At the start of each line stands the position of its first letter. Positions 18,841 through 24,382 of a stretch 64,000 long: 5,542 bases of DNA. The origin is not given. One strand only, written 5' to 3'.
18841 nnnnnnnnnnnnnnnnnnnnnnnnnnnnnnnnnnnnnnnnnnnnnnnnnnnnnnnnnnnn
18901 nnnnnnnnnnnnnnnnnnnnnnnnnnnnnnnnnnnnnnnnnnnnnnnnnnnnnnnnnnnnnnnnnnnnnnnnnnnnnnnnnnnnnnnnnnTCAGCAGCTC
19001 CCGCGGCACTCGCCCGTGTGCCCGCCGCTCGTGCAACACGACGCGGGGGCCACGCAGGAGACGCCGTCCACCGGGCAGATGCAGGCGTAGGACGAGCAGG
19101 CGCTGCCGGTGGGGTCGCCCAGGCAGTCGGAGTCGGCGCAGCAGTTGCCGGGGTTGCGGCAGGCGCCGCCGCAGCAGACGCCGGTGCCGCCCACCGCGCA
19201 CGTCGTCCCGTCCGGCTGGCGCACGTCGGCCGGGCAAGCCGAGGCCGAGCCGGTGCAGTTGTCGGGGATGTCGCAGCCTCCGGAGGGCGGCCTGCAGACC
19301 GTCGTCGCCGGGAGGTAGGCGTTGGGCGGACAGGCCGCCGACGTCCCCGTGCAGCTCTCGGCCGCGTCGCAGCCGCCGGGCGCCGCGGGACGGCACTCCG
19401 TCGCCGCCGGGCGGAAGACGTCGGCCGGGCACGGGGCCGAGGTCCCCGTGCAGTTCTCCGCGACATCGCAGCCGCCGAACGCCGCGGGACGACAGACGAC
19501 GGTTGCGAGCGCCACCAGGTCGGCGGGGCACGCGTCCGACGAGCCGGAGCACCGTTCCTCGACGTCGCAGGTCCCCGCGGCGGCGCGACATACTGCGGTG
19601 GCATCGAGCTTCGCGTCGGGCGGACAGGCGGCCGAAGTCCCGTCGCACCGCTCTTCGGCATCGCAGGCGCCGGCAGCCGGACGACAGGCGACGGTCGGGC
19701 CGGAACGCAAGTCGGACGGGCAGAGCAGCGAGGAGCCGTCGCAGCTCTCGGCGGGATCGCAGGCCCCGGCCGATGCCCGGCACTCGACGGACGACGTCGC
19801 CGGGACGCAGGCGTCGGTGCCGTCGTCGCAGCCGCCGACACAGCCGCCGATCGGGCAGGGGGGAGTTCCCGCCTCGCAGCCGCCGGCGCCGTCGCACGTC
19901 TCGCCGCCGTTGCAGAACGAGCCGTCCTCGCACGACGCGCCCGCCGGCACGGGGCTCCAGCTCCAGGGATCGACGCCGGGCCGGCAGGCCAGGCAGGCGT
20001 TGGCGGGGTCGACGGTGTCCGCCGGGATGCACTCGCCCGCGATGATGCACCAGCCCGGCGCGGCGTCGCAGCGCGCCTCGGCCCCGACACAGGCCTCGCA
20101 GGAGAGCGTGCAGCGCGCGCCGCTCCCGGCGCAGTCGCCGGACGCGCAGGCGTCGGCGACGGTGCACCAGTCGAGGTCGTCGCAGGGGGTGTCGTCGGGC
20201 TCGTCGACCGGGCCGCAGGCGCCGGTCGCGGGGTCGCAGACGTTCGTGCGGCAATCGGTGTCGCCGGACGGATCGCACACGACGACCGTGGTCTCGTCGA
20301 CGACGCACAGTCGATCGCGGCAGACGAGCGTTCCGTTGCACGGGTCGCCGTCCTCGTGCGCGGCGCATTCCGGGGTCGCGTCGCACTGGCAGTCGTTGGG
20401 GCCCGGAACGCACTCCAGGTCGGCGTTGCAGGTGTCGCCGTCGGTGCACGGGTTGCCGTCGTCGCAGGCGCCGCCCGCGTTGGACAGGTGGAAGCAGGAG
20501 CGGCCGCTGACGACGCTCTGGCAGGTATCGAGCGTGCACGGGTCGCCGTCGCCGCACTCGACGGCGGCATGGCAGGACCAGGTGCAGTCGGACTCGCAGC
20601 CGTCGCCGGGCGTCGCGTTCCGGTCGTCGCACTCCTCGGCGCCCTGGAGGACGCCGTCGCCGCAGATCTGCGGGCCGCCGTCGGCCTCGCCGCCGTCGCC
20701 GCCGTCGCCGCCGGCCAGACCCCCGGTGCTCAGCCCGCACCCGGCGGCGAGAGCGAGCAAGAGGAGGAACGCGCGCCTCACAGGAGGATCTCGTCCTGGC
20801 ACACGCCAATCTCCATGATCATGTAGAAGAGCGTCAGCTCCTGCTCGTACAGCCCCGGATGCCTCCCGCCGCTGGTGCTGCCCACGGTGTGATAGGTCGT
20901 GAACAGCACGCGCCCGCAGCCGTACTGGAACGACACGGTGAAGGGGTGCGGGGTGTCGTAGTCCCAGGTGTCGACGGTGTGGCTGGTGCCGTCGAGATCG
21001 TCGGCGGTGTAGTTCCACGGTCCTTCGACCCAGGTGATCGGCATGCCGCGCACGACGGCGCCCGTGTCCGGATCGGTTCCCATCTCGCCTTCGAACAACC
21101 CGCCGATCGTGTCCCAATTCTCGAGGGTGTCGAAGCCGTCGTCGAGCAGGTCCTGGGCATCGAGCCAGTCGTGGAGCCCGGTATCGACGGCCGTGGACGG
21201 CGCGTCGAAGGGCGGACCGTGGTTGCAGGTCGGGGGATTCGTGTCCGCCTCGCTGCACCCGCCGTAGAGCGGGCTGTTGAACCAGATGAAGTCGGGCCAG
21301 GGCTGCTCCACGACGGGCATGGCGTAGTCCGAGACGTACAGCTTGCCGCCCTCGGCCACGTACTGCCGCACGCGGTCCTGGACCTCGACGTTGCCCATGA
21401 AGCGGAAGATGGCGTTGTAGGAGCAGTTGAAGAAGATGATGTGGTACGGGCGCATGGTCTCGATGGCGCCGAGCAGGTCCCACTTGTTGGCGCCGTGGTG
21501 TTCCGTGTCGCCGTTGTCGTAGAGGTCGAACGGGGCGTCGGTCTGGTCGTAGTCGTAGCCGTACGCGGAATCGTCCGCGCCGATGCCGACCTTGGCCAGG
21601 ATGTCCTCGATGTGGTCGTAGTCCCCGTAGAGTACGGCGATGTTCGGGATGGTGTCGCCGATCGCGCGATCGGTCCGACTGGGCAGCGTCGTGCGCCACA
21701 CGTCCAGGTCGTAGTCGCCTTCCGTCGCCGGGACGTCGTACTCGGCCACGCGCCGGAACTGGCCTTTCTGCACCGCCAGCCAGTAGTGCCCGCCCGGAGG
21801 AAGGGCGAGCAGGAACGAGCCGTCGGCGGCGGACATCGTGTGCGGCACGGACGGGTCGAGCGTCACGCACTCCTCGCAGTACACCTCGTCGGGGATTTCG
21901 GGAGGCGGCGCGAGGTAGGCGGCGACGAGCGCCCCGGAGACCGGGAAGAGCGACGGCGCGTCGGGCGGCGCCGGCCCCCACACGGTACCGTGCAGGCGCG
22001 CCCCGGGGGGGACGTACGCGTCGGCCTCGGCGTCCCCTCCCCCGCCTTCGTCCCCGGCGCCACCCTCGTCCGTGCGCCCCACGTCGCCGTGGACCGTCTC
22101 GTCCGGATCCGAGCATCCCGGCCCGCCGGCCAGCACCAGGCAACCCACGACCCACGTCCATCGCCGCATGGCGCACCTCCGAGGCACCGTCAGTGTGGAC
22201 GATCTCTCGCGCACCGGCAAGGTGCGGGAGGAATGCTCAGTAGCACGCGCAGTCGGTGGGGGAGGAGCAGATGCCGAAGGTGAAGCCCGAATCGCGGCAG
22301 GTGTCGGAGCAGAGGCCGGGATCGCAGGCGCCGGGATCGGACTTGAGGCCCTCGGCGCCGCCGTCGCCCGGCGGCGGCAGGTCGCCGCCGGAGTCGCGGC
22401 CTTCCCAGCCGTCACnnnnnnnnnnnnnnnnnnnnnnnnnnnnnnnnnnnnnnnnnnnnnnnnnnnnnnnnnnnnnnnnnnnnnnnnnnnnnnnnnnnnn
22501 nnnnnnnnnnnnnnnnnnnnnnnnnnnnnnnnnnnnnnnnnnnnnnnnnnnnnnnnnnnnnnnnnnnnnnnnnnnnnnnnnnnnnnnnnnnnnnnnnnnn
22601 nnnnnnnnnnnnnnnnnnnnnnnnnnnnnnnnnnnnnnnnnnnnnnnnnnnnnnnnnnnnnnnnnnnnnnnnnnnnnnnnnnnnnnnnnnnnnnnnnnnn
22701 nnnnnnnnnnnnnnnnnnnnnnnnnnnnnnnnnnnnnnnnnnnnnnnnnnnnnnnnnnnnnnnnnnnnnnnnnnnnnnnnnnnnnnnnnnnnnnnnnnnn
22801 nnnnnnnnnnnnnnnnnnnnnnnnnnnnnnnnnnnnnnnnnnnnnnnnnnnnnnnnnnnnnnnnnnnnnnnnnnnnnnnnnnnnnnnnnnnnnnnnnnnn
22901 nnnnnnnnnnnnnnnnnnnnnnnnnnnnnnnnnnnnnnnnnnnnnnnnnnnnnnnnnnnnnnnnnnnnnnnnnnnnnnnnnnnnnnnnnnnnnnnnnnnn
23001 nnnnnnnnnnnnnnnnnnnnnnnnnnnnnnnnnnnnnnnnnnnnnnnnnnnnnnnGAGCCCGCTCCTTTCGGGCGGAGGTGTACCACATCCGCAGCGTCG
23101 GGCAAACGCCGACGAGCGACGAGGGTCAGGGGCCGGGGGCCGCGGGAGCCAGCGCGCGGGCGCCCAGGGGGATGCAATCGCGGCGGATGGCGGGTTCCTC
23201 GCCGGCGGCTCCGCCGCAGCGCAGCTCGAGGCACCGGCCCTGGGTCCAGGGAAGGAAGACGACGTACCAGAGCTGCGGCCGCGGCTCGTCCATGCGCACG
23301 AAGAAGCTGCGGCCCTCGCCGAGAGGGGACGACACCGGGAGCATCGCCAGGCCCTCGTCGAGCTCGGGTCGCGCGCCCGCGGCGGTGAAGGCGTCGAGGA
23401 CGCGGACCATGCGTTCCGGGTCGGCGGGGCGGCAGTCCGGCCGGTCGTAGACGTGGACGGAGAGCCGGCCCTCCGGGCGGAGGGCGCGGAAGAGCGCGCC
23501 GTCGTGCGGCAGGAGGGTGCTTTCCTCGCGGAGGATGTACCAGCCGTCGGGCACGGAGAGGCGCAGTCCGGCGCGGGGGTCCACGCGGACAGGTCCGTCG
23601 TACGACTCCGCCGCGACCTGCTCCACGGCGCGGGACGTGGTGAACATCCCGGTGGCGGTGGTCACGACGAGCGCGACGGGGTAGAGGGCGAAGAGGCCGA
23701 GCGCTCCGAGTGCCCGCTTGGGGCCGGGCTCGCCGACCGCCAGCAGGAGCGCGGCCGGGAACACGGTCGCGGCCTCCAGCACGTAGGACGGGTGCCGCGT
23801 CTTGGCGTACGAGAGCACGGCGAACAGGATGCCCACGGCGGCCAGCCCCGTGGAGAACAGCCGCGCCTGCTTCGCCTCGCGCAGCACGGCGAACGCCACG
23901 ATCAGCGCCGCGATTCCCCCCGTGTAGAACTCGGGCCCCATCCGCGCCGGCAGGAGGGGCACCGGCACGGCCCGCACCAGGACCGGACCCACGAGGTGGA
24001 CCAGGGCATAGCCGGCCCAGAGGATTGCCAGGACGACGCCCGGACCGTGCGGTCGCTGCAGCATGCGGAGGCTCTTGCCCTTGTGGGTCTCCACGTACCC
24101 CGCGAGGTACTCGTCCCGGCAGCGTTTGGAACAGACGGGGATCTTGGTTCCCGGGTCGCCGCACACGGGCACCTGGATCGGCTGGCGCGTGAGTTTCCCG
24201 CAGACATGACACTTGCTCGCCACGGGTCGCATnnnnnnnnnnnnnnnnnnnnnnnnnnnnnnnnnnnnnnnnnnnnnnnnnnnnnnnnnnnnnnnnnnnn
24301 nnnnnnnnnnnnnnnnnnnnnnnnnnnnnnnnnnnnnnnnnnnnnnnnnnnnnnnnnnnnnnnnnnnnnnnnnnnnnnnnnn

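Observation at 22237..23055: Lipoprotein polyprotein of three complete six-Cys CS-alpha-beta defensin-pattern modules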

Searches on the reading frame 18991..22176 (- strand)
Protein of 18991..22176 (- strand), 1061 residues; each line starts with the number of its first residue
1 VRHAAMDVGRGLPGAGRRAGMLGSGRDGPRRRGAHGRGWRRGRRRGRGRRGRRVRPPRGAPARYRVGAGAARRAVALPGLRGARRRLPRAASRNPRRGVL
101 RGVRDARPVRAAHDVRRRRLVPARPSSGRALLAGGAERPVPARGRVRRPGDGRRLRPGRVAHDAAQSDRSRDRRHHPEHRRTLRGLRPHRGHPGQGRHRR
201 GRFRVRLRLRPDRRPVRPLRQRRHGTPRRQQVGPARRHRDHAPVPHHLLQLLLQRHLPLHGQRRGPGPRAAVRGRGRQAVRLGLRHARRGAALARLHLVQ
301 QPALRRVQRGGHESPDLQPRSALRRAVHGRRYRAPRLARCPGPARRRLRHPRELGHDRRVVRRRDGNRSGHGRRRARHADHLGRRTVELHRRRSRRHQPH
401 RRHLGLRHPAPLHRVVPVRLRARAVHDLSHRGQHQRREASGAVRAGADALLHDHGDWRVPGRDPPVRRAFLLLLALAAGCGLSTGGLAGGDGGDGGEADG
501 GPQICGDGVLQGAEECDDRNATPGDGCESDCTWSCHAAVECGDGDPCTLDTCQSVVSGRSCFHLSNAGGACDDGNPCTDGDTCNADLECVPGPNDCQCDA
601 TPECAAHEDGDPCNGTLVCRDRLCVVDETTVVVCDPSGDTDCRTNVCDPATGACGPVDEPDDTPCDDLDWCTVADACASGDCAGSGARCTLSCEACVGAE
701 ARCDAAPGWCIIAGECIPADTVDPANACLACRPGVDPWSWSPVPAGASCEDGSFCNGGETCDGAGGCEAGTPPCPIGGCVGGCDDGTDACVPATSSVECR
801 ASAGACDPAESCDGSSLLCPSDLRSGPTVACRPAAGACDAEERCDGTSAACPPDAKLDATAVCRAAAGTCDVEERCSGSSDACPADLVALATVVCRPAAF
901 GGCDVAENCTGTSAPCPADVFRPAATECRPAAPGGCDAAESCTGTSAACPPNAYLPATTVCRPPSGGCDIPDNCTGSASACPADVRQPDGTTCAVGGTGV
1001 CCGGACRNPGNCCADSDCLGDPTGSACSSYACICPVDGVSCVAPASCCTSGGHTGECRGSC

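Call 5: search_protein_families(library=pfam, proteins=[window:18991-22176:-], max_evalue=1)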
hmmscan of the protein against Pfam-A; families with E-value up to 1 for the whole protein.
window:18991-22176:- (1061 aa): 2 families
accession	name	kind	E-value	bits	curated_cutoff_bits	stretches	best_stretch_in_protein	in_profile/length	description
PF00200.28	Disintegrin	-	2.7e-13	50.9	35.1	5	955-984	46-75/75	Disintegrin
PF13948.11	DUF4215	-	5.6e-06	27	27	1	503-531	19-46/47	Domain of unknown function (DUF4215)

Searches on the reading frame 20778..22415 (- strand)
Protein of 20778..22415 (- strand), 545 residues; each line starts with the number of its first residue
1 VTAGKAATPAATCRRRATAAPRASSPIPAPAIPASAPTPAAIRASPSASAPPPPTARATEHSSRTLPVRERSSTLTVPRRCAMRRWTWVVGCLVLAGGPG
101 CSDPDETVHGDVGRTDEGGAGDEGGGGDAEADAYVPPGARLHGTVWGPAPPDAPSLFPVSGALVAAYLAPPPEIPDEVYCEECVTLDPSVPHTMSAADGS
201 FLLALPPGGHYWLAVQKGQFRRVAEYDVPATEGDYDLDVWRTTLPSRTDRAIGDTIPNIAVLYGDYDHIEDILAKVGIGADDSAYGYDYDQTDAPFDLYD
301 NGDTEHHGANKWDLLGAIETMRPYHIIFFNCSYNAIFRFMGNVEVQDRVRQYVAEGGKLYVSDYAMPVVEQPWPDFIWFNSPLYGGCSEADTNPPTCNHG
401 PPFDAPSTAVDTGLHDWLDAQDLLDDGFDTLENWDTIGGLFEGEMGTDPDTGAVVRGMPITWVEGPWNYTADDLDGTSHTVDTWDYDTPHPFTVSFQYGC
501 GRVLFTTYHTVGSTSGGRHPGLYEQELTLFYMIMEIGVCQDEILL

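Call 5: search_protein_families(library=pfam, proteins=[window:20778-22415:-], max_evalue=1)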
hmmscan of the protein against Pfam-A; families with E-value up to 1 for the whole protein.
window:20778-22415:- (545 aa): 1 family
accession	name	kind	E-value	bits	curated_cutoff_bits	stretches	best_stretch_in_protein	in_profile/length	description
PF13620.12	CarboxypepD_reg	-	0.0016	19.1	32.3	1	188-234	27-73/82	Carboxypeptidase regulatory-like domain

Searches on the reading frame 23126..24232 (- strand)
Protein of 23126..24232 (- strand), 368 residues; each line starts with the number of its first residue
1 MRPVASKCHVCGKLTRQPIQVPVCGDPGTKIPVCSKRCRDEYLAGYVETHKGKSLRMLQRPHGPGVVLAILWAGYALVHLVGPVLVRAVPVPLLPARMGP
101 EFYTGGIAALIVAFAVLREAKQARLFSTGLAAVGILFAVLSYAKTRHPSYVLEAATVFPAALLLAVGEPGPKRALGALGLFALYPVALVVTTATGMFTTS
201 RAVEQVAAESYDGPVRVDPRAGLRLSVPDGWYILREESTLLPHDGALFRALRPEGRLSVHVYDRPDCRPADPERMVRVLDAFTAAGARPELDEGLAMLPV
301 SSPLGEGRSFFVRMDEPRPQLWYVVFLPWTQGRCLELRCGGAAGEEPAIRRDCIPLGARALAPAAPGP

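Call 5: search_protein_families(library=pfam, proteins=[window:23126-24232:-], max_evalue=1)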
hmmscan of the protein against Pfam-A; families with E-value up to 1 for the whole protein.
window:23126-24232:- (368 aa): 1 family
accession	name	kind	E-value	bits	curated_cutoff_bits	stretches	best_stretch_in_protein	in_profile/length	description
PF24838.2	8xMP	-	0.22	11.8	30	1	102-147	24-72/136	Octameric membrane protein family (8xMP)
